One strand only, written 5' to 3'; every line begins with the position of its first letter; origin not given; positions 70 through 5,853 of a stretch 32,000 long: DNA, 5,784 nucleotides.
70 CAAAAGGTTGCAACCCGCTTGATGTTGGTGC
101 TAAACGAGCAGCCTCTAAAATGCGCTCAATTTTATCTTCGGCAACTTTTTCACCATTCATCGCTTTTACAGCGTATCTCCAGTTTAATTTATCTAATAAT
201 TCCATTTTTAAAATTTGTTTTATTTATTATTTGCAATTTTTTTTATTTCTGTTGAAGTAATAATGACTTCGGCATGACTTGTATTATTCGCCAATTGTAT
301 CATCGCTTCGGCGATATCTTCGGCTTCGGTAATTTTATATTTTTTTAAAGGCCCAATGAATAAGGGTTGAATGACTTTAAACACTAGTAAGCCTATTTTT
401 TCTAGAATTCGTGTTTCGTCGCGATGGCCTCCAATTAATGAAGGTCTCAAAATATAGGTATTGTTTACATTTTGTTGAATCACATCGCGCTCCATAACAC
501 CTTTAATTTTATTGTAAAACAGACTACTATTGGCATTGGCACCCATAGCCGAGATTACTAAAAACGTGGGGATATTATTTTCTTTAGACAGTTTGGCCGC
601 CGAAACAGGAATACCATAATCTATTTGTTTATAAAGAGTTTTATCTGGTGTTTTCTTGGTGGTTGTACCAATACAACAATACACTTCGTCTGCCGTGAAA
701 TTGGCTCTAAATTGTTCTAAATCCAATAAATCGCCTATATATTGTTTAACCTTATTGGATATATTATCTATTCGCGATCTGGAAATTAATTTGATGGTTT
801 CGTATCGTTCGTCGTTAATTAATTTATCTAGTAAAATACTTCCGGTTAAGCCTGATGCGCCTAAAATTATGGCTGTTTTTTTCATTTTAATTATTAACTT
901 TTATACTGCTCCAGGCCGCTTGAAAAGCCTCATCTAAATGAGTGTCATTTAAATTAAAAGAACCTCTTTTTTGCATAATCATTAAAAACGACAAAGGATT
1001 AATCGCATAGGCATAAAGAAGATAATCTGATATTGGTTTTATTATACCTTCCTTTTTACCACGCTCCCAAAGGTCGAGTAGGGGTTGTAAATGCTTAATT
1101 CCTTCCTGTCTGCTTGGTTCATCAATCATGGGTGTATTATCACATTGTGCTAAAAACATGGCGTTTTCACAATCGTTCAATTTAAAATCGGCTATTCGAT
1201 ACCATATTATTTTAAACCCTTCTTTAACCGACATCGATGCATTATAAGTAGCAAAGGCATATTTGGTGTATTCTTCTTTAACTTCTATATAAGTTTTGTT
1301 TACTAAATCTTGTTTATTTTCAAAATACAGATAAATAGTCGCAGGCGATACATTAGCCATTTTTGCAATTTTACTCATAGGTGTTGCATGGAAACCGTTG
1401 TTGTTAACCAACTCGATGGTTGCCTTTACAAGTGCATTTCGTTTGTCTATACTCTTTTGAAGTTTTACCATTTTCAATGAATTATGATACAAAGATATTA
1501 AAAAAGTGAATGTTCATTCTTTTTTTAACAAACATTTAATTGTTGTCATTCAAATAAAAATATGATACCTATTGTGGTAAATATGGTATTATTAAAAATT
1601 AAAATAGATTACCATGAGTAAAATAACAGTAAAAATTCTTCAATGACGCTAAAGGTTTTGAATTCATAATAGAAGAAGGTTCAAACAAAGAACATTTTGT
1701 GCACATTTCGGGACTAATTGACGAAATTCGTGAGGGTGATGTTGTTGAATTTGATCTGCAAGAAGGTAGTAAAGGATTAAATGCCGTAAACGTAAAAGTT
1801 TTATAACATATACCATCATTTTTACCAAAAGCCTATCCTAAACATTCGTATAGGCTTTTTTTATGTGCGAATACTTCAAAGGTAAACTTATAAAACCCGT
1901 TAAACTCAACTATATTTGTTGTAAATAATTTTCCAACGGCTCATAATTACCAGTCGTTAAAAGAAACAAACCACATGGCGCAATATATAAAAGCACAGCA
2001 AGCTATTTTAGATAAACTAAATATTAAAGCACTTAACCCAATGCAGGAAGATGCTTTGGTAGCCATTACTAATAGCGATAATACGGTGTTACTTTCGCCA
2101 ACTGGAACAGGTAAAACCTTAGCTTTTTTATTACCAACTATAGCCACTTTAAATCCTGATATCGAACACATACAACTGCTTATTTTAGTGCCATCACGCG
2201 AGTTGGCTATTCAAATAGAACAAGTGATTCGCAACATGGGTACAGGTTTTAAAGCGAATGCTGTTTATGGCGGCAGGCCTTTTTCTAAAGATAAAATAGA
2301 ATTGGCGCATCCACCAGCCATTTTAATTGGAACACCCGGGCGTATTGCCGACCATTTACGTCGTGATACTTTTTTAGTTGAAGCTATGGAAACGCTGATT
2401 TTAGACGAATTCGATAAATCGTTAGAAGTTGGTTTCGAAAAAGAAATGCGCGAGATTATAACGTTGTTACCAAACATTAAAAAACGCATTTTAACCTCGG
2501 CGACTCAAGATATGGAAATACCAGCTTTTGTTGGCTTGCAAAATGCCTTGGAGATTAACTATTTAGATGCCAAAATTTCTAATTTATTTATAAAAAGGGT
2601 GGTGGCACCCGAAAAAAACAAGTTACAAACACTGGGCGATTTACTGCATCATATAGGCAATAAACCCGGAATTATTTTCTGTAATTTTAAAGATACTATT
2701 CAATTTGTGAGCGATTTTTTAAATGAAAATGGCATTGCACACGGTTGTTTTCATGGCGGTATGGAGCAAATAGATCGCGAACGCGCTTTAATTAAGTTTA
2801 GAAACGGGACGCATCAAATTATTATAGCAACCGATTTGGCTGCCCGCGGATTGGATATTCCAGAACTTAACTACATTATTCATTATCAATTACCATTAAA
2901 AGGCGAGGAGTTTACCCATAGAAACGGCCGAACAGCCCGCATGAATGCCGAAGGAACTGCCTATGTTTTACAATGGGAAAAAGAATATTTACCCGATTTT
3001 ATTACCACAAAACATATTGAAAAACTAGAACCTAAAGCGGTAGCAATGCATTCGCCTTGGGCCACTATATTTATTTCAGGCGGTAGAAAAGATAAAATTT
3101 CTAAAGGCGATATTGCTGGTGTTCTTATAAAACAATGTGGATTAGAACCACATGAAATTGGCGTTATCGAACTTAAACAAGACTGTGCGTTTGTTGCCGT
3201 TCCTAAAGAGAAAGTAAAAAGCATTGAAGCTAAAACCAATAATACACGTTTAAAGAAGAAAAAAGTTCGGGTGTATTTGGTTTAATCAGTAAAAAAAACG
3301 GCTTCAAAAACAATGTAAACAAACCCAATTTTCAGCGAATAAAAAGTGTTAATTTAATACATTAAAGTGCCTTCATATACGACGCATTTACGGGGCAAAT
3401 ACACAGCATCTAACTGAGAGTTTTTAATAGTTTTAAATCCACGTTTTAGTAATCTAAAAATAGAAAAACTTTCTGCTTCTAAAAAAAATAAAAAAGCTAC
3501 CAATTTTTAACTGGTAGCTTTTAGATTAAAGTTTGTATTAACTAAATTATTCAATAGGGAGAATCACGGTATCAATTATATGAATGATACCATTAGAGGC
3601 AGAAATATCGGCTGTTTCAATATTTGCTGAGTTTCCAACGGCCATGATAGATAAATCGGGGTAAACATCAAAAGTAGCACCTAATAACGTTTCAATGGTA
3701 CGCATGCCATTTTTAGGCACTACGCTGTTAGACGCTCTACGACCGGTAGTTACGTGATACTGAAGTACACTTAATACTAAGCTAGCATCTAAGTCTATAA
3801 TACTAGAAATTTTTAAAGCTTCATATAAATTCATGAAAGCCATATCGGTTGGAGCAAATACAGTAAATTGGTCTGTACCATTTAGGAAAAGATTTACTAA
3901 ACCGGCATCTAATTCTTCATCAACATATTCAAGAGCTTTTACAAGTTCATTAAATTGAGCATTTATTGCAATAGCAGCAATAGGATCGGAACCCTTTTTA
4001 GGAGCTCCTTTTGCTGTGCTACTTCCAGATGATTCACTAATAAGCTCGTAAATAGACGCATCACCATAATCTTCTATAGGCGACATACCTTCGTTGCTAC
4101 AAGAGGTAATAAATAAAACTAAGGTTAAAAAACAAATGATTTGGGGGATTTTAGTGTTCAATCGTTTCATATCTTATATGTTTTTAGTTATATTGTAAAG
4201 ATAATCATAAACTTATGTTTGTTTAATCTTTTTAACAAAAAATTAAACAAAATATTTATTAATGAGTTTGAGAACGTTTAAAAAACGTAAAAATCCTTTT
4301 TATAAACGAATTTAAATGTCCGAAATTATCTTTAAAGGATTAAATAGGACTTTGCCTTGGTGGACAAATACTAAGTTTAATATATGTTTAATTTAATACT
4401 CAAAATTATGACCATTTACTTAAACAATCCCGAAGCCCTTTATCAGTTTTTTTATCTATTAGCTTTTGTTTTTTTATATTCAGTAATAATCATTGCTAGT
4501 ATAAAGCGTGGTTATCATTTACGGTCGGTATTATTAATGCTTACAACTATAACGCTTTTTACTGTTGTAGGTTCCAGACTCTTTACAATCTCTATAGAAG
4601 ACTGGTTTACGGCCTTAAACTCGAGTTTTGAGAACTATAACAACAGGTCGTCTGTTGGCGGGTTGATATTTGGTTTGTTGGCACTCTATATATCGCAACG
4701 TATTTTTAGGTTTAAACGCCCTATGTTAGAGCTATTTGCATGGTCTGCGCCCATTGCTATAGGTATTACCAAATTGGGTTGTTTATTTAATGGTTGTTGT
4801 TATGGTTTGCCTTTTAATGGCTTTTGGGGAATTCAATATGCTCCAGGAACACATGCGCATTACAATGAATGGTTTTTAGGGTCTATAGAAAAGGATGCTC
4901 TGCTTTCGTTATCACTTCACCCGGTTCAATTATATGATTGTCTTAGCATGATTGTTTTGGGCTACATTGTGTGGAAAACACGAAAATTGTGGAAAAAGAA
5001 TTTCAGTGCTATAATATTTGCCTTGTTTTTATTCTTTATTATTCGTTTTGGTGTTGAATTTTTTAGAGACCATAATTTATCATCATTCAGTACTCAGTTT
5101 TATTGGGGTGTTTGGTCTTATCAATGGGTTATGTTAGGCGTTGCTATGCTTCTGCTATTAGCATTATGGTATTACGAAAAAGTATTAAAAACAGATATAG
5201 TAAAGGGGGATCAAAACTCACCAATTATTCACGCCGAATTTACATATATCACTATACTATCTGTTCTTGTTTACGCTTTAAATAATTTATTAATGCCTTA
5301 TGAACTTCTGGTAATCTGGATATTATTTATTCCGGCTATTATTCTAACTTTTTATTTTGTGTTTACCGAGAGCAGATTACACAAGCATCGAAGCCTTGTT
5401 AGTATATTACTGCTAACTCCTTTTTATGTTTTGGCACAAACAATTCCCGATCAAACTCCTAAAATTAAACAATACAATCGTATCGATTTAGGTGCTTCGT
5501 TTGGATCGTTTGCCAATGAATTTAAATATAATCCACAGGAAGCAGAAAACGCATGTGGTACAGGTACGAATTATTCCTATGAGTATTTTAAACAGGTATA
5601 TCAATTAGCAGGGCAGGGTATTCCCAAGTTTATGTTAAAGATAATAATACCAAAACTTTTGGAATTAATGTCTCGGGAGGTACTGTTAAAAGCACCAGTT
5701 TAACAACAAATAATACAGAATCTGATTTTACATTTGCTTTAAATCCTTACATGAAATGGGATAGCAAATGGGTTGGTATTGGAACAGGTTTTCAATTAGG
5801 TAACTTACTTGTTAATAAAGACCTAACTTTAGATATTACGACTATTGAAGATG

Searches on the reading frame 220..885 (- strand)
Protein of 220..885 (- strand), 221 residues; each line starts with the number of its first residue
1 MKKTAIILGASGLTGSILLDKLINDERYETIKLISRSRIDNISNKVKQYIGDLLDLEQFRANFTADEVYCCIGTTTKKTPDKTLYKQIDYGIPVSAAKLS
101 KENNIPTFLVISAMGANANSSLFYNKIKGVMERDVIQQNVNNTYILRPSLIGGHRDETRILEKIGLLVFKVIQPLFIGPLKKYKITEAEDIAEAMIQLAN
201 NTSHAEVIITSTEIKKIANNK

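Call 53: search_protein_families(library=pfam, proteins=[window:220-885:-])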
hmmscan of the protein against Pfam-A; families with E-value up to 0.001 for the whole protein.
window:220-885:- (221 aa): 2 families
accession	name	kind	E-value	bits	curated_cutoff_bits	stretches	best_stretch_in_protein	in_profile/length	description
PF13460.12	NAD_binding_10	-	2.5e-07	31.2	27.2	1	9-133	1-129/184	NAD(P)H-binding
PF01370.27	Epimerase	-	5.3e-06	26.5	20.9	1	6-113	2-115/240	NAD dependent epimerase/dehydratase family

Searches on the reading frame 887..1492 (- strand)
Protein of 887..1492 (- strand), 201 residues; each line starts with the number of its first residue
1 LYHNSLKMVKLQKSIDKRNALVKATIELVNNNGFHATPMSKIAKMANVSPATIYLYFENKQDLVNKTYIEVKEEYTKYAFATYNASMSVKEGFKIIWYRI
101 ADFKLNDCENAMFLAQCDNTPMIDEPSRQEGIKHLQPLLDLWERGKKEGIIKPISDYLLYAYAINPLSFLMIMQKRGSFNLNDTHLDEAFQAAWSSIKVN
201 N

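Call 53: search_protein_families(library=pfam, proteins=[window:887-1492:-])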
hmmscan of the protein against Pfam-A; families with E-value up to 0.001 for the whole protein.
window:887-1492:- (201 aa): 3 families
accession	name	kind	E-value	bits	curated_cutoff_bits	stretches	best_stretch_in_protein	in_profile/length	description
PF00440.29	TetR_N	-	1.3e-13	50.9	24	1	21-65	1-45/47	Bacterial regulatory proteins, tetR family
PF22604.1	TetR_HI_0893_C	-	1.4e-13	51.7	27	1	90-197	3-111/112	Tetracyclin repressor-like HI_0893, C-terminal domain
PF16295.10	TetR_C_10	-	1e-07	32.7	28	1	81-199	14-132/132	Tetracyclin repressor-like, C-terminal domain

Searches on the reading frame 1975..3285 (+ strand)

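Call 53: search_protein_families(library=pfam, proteins=[window:1975-3285:+])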
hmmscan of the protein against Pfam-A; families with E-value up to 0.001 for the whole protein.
window:1975-3285:+ (436 aa): 4 families
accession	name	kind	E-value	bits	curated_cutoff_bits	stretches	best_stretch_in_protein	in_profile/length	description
PF00270.35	DEAD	-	9.3e-37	126.8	26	1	21-179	1-161/167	DEAD/DEAH box helicase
PF00271.37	Helicase_C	-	4e-27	95.1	23.5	1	216-324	2-110/110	Helicase conserved C-terminal domain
PF03880.21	DbpA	-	1.1e-20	73.8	25.6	1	364-433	1-70/72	DbpA RNA binding domain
PF04851.21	ResIII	-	5.1e-08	33.4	22.5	1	19-167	3-152/164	Type III restriction enzyme, res subunit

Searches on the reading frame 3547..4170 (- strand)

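Call 53: search_protein_families(library=pfam, proteins=[window:3547-4170:-])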
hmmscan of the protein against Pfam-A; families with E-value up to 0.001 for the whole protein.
window:3547-4170:- (207 aa): 1 family
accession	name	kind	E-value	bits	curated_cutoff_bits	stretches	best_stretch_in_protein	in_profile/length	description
PF02469.27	Fasciclin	-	4.4e-21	75.8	22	1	72-205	2-123/123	Fasciclin domain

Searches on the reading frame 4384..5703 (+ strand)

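Call 3: search_protein_families(library=pfam, proteins=[window:4384-5703:+])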
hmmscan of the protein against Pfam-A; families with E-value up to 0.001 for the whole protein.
window:4384-5703:+ (439 aa): 1 family
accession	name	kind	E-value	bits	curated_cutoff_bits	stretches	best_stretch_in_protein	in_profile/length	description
PF01790.23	LGT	-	2e-19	70.3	24.9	1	19-256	13-238/240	Prolipoprotein diacylglyceryl transferase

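Call 4: search_protein_families(library=ncbifam, proteins=[window:4384-5703:+])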
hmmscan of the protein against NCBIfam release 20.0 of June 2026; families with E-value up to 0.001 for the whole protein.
window:4384-5703:+ (439 aa): 1 family
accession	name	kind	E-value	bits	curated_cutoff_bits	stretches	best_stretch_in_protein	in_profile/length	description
NF000778.0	PRK00052.3-4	equivalog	7.3e-12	45.4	334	1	20-242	16-230/252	prolipoprotein diacylglyceryl transferase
